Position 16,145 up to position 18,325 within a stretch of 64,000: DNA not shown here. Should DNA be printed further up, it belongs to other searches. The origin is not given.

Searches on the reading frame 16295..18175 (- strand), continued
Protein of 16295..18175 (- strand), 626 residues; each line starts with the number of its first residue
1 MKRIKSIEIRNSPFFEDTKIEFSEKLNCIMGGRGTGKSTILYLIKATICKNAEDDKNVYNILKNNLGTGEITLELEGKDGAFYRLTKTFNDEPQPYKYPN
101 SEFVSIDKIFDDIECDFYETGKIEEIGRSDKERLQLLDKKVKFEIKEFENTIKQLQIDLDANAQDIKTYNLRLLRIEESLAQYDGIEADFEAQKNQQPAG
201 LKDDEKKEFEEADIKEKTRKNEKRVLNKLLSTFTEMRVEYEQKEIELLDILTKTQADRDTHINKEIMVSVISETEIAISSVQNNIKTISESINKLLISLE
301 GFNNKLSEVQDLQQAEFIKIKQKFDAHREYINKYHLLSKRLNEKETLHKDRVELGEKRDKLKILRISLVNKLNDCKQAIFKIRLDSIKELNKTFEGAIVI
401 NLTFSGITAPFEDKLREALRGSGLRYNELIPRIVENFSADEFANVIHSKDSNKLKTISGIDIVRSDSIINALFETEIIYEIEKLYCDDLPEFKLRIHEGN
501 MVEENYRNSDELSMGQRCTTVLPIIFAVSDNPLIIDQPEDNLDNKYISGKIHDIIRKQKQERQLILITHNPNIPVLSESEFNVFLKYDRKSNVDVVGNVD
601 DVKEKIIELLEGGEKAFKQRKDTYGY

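Call 93: find_encoding_contigs(protein=P0472, flank=5000, max_places=3)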
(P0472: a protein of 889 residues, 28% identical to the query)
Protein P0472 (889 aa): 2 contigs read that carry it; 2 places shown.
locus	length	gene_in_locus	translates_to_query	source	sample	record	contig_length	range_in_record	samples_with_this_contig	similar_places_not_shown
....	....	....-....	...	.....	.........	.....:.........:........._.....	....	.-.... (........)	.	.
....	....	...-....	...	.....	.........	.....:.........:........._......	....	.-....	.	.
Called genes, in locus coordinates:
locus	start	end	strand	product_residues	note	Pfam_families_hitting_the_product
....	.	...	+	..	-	?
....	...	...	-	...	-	-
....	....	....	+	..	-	-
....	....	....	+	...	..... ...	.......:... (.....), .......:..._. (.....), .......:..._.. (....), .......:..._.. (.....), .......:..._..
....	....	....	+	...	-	?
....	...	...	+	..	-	-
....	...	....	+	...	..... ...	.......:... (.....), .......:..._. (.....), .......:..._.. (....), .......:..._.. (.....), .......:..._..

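Call 94: search_protein_families(library=ncbifam, proteins=[P0472, P0440, L075:5932-7863:+], max_evalue=1e-10)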
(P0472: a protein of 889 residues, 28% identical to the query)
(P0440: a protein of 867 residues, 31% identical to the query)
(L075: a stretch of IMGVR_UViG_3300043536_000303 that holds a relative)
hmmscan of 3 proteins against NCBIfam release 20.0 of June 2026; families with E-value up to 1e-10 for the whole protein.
P0472 (889 aa): 3 families
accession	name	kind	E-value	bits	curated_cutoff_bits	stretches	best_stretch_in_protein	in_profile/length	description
NF045780.1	TrlF_fam_ATP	equivalog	1.3e-163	547.1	350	1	9-888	1-944/944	TrlF family AAA-like ATPase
NF045781.1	Spaf1101_AAA_ATP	equivalog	2.5e-66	224.7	475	2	760-887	700-832/836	Spaf_1101 family AAA-like ATPase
NF042955.1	Ppl_antiphage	equivalog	1.1e-65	222.2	1000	2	83-658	76-637/882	anti-phage protein Ppl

P0440 (867 aa): 4 families
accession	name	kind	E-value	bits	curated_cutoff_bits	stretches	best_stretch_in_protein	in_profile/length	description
NF045780.1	TrlF_fam_ATP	equivalog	4.8e-157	525.3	350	1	10-866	1-944/944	TrlF family AAA-like ATPase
NF045781.1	Spaf1101_AAA_ATP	equivalog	7.6e-84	282.7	475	2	38-480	96-537/836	Spaf_1101 family AAA-like ATPase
NF042955.1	Ppl_antiphage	equivalog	2.3e-72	244.2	1000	2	11-636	1-635/882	anti-phage protein Ppl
NF038032.1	CehA_McbA_metalo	domain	2.3e-12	47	80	1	13-186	1-151/315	CehA/McbA family metallohydrolase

L075:5932-7863:+ (643 aa): 3 families
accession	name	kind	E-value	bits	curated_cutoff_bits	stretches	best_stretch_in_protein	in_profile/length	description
NF045780.1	TrlF_fam_ATP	equivalog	3.4e-91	307.4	350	1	22-642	292-944/944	TrlF family AAA-like ATPase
NF045781.1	Spaf1101_AAA_ATP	equivalog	1.2e-47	162.9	475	1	521-641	705-832/836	Spaf_1101 family AAA-like ATPase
NF042955.1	Ppl_antiphage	equivalog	7.9e-36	123.4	1000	2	523-639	762-880/882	anti-phage protein Ppl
